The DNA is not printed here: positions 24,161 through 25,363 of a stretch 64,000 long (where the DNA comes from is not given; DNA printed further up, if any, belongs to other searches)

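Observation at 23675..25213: CobH (precorrin-8X methylmutase) carries a ~300-aa N-terminal domain of unknown function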

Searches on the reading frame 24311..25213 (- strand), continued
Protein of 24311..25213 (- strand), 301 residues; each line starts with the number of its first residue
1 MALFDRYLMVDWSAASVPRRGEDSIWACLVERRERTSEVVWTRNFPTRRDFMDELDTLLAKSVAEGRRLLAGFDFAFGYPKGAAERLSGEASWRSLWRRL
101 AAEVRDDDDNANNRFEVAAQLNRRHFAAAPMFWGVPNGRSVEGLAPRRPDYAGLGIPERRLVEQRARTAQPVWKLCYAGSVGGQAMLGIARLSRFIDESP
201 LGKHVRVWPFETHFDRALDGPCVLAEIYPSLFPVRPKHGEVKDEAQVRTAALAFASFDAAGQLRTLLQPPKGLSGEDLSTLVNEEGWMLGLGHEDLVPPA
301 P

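Call 30: find_related_loci(query=A1, collection=genome_contigs, flank=10000)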
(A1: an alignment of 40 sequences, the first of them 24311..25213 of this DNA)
Query A1 (301 aa) in genome_contigs; peptide patterns used: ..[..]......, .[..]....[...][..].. (x = any residue, [..] = any of these).
600 stretches matched a pattern (row limit reached: there are more); 533 encode a relative of the query (tblastn E <= 1e-3); the best 80 are kept; 80 distinct loci.
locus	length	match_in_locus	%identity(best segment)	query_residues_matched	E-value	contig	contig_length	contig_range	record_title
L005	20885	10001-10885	51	1-296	4e-97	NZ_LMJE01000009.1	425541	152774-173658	Rhizobium sp. Root274 contig_4, whole genome shotgun sequence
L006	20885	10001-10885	52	1-296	4e-96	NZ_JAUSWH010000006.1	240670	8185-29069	Rhizobium paknamense strain DSM 100301 Ga0480191_06, whole genome shotgun sequence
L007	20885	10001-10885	52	1-296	6e-96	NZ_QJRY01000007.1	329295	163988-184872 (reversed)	Rhizobium wuzhouense strain W44 scaffold7, whole genome shotgun sequence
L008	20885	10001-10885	52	1-296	2e-95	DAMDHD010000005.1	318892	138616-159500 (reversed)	MAG TPA_asm: Allorhizobium sp. CTOTU50464 NODE_23_length_318892_cov_5.120403, whole genome shotgun sequence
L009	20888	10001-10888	53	1-296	1e-95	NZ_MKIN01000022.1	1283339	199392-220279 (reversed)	Allorhizobium taibaishanense strain 14971 scaffold1, whole genome shotgun sequence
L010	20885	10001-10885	53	1-296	5e-95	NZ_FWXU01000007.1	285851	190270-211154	Rhizobium sp. RU36D, whole genome shotgun sequence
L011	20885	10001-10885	52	1-296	1e-94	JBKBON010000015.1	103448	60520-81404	MAG: Allorhizobium sp. isolate 21I_061.bin.34 NODE_224_length_103448_cov_27.507980, whole genome shotgun sequence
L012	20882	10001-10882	52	1-294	2e-94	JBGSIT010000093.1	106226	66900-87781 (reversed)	MAG: Rhizobiaceae bacterium isolate JTS-AC139 k141_304612, whole genome shotgun sequence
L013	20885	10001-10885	52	3-297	3e-94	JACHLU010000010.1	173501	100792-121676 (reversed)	Agrobacterium vitis strain S00303 Ga0436345_10, whole genome shotgun sequence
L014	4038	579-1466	52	1-297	7e-94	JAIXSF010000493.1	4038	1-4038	MAG: Rhizobiaceae bacterium isolate C4_MAG_00090 pond_C4_MAG_00090_000000000225, whole genome shotgun sequence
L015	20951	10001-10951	50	1-297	4e-93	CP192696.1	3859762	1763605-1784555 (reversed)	Allorhizobium sp. Av2 chromosome 1, complete sequence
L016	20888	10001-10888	51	1-297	7e-93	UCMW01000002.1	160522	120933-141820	Rhizobiales bacterium isolate R1607_A genome assembly, contig: contig_2, whole genome shotgun sequence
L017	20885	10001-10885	51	1-296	8e-93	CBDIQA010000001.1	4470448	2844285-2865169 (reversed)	MAG: Allorhizobium sp. isolate NI281-mx-bin21 genome assembly, contig: N-NV281-C9, whole genome shotgun sequence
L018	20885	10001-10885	51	1-296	1e-92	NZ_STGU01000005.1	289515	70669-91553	Rhizobium rosettiformans W3 5, whole genome shotgun sequence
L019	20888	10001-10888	51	1-296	1e-92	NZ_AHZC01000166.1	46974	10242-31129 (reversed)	Rhizobium sp. PDO1-076 strain PDO-076 ctg24, whole genome shotgun sequence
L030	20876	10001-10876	49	1-292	6e-86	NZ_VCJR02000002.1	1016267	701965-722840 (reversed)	Aquisalinus luteolus strain NH6-79 NODE_2_length_1016267_cov_269.587644, whole genome shotgun sequence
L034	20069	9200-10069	48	1-292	8e-76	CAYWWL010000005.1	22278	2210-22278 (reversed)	MAG TPA_asm: uncultured Caulobacterales bacterium isolate SRP135972_co2_7 genome assembly, contig: NODE_1731_length_2227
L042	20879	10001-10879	44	2-297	6e-73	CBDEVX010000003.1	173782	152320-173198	MAG: Marinicaulis sp. isolate 2a9880d4-a62a-4de7-b030-86ad4212eb4c genome assembly, contig: contig_3, whole genome shotg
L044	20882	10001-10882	46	4-291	2e-71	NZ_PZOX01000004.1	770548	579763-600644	Vitiosangium sp. GDMCC 1.1324 contig4, whole genome shotgun sequence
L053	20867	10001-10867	42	3-296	7e-68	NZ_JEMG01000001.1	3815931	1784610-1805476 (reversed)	Hylemonella gracilis str. Niagara R Hg_01scaffold, whole genome shotgun sequence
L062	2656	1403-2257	45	3-291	2e-65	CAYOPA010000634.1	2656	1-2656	MAG TPA_asm: uncultured Bryobacterales bacterium isolate SRP072547_co1_71 genome assembly, contig: NODE_99581_length_265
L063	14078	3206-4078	42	1-294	1e-64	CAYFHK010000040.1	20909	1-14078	MAG TPA_asm: uncultured Caulobacterales bacterium isolate ERP003628_co2_21 genome assembly, contig: NODE_1859_length_209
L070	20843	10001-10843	41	3-292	2e-63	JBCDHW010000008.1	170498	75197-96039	MAG: Pseudomonadota bacterium isolate P01_H01_bin.165 k141_3192164_length_170498_cov_18.3735, whole genome shotgun seque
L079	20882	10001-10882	42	1-291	2e-61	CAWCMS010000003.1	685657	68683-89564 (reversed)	MAG: Terriglobia bacterium isolate MFD05502.bin.2.124 genome assembly, contig: contig_11263, whole genome shotgun sequen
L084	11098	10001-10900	40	3-290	3e-60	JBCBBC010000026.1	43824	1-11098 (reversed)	MAG: Pseudomonadota bacterium isolate J06576_4 NODE_26_length_43824_cov_9.952202, whole genome shotgun sequence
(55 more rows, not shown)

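Call 34: search_protein_families(library=pfam, proteins=[L042:10885-11445:+, L063:2442-3209:+, L070:8640-9995:+, L062:85-1395:+, L084:9401-9988:+, L044:8826-9389:+, L053:8729-9724:+, L079:9932-11494:+, L034:10168-10866:+, L030:8234-9256:+], max_evalue=0.001)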
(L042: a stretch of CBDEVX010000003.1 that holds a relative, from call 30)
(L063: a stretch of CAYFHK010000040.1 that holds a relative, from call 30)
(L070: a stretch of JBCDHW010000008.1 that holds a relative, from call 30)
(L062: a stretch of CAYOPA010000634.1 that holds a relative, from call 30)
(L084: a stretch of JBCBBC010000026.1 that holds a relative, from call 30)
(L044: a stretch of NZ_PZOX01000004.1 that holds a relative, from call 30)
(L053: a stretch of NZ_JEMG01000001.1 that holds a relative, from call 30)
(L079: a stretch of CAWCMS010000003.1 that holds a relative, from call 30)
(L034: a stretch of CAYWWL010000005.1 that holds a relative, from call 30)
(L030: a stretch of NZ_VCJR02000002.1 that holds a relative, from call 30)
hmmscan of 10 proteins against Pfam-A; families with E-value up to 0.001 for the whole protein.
L042:10885-11445:+ (186 aa): 1 family
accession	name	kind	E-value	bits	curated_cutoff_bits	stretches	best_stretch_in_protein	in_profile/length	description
PF03602.21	Cons_hypoth95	-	5.2e-47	160.3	24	1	1-183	1-181/182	Conserved hypothetical protein 95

L063:2442-3209:+ (255 aa): 2 families
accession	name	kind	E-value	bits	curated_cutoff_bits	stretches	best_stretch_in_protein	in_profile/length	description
PF00849.27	PseudoU_synth_2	-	4.1e-14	53.5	26.8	1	77-206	5-152/152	RNA pseudouridylate synthase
PF01479.30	S4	-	4e-13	49.3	22.8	1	14-59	2-48/48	S4 domain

L070:8640-9995:+ (451 aa): 2 families
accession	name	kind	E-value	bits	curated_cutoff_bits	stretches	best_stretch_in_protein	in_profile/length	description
PF01479.30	S4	-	6.8e-14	51.8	22.8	1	210-255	1-47/48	S4 domain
PF00849.27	PseudoU_synth_2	-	4.1e-13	50.3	26.8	1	274-403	5-152/152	RNA pseudouridylate synthase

L062:85-1395:+ (436 aa): 1 family
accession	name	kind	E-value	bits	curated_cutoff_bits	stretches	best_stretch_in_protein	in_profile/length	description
PF07586.16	HXXSHH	-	1.6e-73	248.4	30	1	55-344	1-307/307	Protein of unknown function (DUF1552)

L084:9401-9988:+ (195 aa): 0 families

L044:8826-9389:+ (187 aa): 1 family
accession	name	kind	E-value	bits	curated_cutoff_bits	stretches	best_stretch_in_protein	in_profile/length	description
PF09536.15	DUF2378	-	1.9e-30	106.4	22.2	1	35-187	22-176/177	Protein of unknown function (DUF2378)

L053:8729-9724:+ (331 aa): 2 families
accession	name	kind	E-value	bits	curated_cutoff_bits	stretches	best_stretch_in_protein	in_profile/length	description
PF01841.26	Transglut_core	-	9.4e-19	68.1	23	1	146-273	4-108/108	Transglutaminase-like superfamily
PF08379.15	Bact_transglu_N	-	3.6e-18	66.5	27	1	3-90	1-78/80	Bacterial transglutaminase-like N-terminal region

L079:9932-11494:+ (520 aa): 0 families

L034:10168-10866:+ (232 aa): 8 families
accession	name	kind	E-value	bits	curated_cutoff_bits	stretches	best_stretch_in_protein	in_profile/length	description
PF08241.18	Methyltransf_11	-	4.8e-22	78.9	21.2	1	42-133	1-94/95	Methyltransferase domain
PF13489.12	Methyltransf_23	-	3.9e-16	59.7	27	1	29-138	14-120/164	Methyltransferase domain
PF08242.18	Methyltransf_12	-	4.3e-16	59.9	30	1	42-131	1-97/98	Methyltransferase domain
PF13649.12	Methyltransf_25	-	9.7e-16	58.7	27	1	42-130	2-97/97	Methyltransferase domain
PF13847.12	Methyltransf_31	-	4.2e-14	52.9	27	1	37-136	3-111/145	Methyltransferase domain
PF01209.24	Ubie_methyltran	-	9e-08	32.2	20.1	1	38-133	48-150/233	ubiE/COQ5 methyltransferase family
PF03291.22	mRNA_G-N7_MeTrfase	-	0.00026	20.6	26.6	0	27-82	48-106/315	mRNA (guanine-N(7))-methyltransferase domain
PF07021.18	MetW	-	0.00096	19.3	21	0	40-126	16-102/193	Methionine biosynthesis protein MetW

L030:8234-9256:+ (340 aa): 1 family
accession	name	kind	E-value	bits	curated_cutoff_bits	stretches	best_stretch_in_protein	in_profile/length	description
PF02517.21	Rce1-like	-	4.2e-15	56.2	22.4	1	153-246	2-92/93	Type II CAAX prenyl endopeptidase Rce1-like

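Call 42: search_protein_families(library=pfam, alignment_id=A3, max_evalue=10)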
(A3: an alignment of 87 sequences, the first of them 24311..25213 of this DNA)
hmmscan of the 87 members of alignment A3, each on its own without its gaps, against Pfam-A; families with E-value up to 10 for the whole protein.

A. member 1, window:24311-25213:- (301 aa): 0 families

B. families by the number of members that match (of 87 scanned): 20 families
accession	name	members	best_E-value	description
PF10620.15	MdcG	3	0.056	Phosphoribosyl-dephospho-CoA transferase MdcG C-terminal domain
PF17724.6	DUF5568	1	0.0026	Family of unknown function (DUF5568)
PF04909.20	Amidohydro_2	1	0.0027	Amidohydrolase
PF22618.1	RskA_N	1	0.016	Anti-sigma-K factor RskA, N-terminal domain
PF21825.2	crAss001_48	1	0.044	crAss001_48 related protein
PF21117.3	MRB1590_C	1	0.052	MRB1590 C-terminal domain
PF19916.4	VMAP-M0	1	0.062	vWA-MoxR associated protein middle region 0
PF13305.11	TetR_C_33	1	0.067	Tetracyclin repressor-like, C-terminal domain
PF11994.14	DUF3489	1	0.095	Protein of unknown function (DUF3489)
PF19809.4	DUF6292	1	0.1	Family of unknown function (DUF6292)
PF12890.13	DHOase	1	0.15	Dihydro-orotase-like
PF08302.16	tRNA_lig_CPD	1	0.19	Fungal tRNA ligase phosphodiesterase domain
PF08971.16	GlgS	1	0.21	Glycogen synthesis protein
PF05336.19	rhaM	1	0.23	L-rhamnose mutarotase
PF06099.16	Phenol_hyd_sub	1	0.24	Phenol hydroxylase subunit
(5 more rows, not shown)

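Call 43: search_solved_structures(query=A3, max_evalue=10)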
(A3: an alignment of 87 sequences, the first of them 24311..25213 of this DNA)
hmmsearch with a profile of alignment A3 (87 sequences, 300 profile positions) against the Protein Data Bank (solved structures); distinct sequences matched with E-value up to 10: 1.
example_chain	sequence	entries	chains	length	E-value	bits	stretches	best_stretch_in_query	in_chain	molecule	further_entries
3fb9_A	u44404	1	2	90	1.1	11.9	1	212-261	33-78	uncharacterized protein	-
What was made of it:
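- Tried and rejected: That match disappeared with a profile query (call 43), so I treat it as chance.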

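Call 44: list_cluster_members(proteins=[P0008, P0067, P0120, P0178, P0186, P0216, P0125, P0130, P0138, P0180])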
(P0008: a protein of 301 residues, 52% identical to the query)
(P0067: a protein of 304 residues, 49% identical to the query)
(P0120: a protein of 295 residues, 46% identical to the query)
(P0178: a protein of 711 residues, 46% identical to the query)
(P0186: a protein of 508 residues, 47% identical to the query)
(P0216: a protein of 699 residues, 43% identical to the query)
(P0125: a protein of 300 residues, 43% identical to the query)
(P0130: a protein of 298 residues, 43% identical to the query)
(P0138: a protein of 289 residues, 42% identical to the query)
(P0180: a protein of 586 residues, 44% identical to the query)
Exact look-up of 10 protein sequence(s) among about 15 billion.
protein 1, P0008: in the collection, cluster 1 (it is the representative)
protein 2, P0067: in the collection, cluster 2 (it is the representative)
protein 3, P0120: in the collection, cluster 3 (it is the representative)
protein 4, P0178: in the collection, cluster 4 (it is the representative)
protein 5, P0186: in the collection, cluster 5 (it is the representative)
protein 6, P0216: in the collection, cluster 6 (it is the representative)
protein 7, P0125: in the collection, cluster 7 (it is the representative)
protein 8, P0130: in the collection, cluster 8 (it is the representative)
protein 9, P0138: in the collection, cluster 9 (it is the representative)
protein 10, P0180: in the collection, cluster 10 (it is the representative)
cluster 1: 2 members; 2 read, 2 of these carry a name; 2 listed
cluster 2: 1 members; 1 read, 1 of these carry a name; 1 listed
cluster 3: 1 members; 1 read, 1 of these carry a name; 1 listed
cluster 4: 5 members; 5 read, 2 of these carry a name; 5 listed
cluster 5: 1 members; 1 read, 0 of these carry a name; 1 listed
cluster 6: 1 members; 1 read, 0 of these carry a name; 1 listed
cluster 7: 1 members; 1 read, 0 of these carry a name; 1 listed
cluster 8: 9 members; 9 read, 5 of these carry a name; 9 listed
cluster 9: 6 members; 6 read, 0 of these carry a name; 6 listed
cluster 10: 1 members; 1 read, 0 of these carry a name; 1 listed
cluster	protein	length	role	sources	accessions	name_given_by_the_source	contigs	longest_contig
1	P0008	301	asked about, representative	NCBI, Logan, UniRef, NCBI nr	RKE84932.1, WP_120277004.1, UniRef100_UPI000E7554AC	cobalamin biosynthesis protein CbiG [Rhizobium sp. AG855] | cobalamin biosynthesis protein CbiG n=1 Tax=Rhizobium sp. AG855 TaxID=2183898 ...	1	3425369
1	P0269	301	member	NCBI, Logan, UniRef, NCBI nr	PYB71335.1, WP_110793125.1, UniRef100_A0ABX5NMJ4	cobalamin biosynthesis protein CbiG [Rhizobium wuzhouense] | Cobalamin biosynthesis protein CbiG n=1 Tax=Rhizobium wuzhouense TaxID=1986026 ...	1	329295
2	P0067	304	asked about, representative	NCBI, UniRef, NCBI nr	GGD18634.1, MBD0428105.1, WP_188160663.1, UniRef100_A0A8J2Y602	hypothetical protein GCM10011342_29150 [Aquisalinus flavus] | Cobalamin biosynthesis protein CbiG n=1 Tax=Aquisalinus flavus TaxID=1526572 ... | cobalamin biosynthesis protein CbiG [Aquisalinus flavus]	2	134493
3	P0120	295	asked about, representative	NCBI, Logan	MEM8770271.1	MAG: cobalamin biosynthesis protein CbiG [Pseudomonadota bacterium]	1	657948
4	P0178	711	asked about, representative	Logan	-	-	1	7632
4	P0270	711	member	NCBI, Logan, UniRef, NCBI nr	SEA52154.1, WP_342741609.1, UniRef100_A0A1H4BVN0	molybdopterin-binding protein [Rubrimonas cliftonensis] | Molybdopterin molybdenumtransferase n=1 Tax=Rubrimonas cliftonensis TaxID=89524 ... | molybdopterin molybdotransferase [Rubrimonas cliftonensis]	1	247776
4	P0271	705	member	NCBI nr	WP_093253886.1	molybdopterin-binding protein [Rubrimonas cliftonensis]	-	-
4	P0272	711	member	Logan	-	-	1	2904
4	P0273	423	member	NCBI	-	-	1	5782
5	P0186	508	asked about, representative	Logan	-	-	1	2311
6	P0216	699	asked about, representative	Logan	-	-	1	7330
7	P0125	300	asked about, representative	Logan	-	-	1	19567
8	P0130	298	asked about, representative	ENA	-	-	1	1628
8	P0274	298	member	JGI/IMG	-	precorrin-8X/cobalt-precorrin-8 methylmutase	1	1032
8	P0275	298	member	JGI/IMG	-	precorrin-8X/cobalt-precorrin-8 methylmutase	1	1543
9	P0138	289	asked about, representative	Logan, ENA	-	-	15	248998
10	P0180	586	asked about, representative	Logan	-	-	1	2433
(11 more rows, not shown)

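Call 49: fold_search(model_id=the predicted structure, library=viral)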
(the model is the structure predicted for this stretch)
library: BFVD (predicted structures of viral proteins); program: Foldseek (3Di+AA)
matches with E <= 10: 530; with E <= 0.001: 0
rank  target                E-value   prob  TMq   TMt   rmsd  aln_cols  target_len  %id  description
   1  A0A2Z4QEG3            7.2e-03  0.98  0.17  0.14   4.5        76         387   10  Putative terminase large subunit [Escherichia phage Eco_BIFF]
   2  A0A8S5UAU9            2.0e-02  0.89  0.15  0.14   4.8        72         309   12  Terminase [Caudovirales sp. ctCVG11]
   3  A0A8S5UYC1            3.7e-02  0.63  0.13  0.22   5.4        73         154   12  Lactococcus phage M3 protein [Siphoviridae sp. ctjKY6]
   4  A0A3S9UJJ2            3.7e-02  0.28  0.18  0.28  15.8       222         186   12  (no name in the UniProt tables at hand)
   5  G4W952                4.5e-02  0.23  0.14  0.07  12.1       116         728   12  Large terminase [Tetrasphaera phage TJE1]
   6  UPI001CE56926         5.4e-02  0.80  0.17  0.15   4.8        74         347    9  (no name look-up for this kind of identifier)
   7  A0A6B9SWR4            5.4e-02  0.47  0.15  0.09   8.0       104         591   10  DNA maturase B [Sphaerotilus phage vB_SnaP-R1]
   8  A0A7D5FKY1            6.1e-02  0.80  0.15  0.20   3.7        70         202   13  (no name in the UniProt tables at hand)
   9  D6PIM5                6.4e-02  0.66  0.16  0.28   6.9        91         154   22  (no name in the UniProt tables at hand)
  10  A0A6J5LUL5            7.3e-02  0.18  0.16  0.11  15.4       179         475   12  Phage terminase large subunit [uncultured Caudovirales phage]
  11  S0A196                8.2e-02  0.89  0.16  0.37   4.5        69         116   14  Uncharacterized protein [Cellulophaga phage phi18:3]
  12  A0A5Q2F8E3            8.2e-02  0.75  0.18  0.10   4.6        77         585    8  (no name in the UniProt tables at hand)
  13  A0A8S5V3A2            8.2e-02  0.69  0.16  0.17   5.4        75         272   16  Terminase [Caudovirales sp. ctVfb8]
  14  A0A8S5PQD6            8.2e-02  0.38  0.16  0.14  10.2       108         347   14  Terminase large subunit [Siphoviridae sp. ct3lF2]
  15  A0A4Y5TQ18            9.3e-02  0.80  0.16  0.06   3.3        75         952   17  (no name in the UniProt tables at hand)
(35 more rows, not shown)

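Call 50: search_protein_families(library=pfam, proteins=[P0205, P0183, P0191, P0200, P0203, P0224, P0136, P0238, P0242, P0244], max_evalue=0.01)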
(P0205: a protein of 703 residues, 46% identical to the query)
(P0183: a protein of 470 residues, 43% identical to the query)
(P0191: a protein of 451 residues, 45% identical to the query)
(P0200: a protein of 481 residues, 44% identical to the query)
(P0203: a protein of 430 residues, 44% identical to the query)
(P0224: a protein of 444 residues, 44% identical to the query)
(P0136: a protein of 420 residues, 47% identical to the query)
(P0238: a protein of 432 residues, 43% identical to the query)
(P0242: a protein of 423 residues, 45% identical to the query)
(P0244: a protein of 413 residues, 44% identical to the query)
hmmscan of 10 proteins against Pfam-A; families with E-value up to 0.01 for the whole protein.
P0205 (703 aa): 1 family
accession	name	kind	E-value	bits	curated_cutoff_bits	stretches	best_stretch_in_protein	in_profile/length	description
PF00590.25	TP_methylase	-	4.6e-11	43.5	27.8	1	335-512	2-204/212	Tetrapyrrole (Corrin/Porphyrin) Methylases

P0183 (470 aa): 0 families

P0191 (451 aa): 1 family
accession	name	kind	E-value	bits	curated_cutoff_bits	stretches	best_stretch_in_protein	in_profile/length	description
PF01890.21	CbiG_C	-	4.2e-31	108.3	27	1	312-432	1-117/117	Cobalamin synthesis G C-terminus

P0200 (481 aa): 1 family
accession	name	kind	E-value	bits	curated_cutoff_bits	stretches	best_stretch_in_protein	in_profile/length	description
PF02570.20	CbiC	-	6.2e-29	101.5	22.5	1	367-479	2-115/196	Precorrin-8X methylmutase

P0203 (430 aa): 0 families

P0224 (444 aa): 1 family
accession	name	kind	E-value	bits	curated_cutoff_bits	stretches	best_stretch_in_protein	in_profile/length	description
PF02570.20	CbiC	-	3.2e-17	63.3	22.5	1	369-442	1-74/196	Precorrin-8X methylmutase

P0136 (420 aa): 0 families

P0238 (432 aa): 0 families

P0242 (423 aa): 1 family
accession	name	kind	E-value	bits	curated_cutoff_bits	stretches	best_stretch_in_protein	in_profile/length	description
PF01890.21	CbiG_C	-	1e-32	113.5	27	1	292-412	1-117/117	Cobalamin synthesis G C-terminus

P0244 (413 aa): 1 family
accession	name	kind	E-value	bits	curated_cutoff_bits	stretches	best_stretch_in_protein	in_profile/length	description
PF00590.25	TP_methylase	-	3.7e-10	40.5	27.8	1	303-388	1-90/212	Tetrapyrrole (Corrin/Porphyrin) Methylases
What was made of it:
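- On CbiG (the name NCBI gives some stand-alone X proteins): The name probably spread from X-CbiG_C fusions (call 50).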

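Call 60: search_dna_similar(query=window:24311-25213:-, collection=plasmids, mode=protein, max_rows=60, max_evalue=0.001)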
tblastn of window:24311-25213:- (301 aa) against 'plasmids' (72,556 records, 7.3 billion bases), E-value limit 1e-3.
Records with a match: 7; places in all: 7; records where one place covers at least 80% of the query: 7.
Best place of each record, by identity: <60% 7.
By first word of the organism name: Alloyangia 2; Tritonibacter 2; Salipiger 1; Ruegeria 1; Rhizobium 1.
By predicted mobility (MOB-suite, as given by PLSDB): non-mobilizable 7.
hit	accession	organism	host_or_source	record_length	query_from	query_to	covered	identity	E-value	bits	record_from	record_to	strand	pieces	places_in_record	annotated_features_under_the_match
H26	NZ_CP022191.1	Alloyangia pacifica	cell culture,oil-contaminated sediment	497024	4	297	98%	40.7%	1e-44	169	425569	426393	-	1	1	gephyrin-like molybdotransferase Glp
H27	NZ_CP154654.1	Alloyangia pacifica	-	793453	4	297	98%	40.0%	4e-42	162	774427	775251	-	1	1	glp: gephyrin-like molybdotransferase Glp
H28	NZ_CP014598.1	Salipiger sp. CCB-MM3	mangrove soil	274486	4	294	97%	40.4%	4e-43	164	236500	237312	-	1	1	glp: gephyrin-like molybdotransferase Glp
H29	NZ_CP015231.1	Tritonibacter mobilis F1926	cell culture,seawater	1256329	4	294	97%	35.9%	2e-34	139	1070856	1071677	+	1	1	record has no annotation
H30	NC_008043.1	Ruegeria sp. TM1040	-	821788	1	249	83%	39.5%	6e-34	138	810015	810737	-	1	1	hypothetical protein | mobB: molybdopterin-guanine dinucleotide biosynthesis protein B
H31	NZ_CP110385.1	Tritonibacter mobilis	-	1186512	4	249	82%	38.1%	2e-33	136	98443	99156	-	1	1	record has no annotation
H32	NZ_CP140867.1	Rhizobium leguminosarum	Trifolium pratense,whole organism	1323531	3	291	96%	26.1%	1e-7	61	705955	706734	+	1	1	record has no annotation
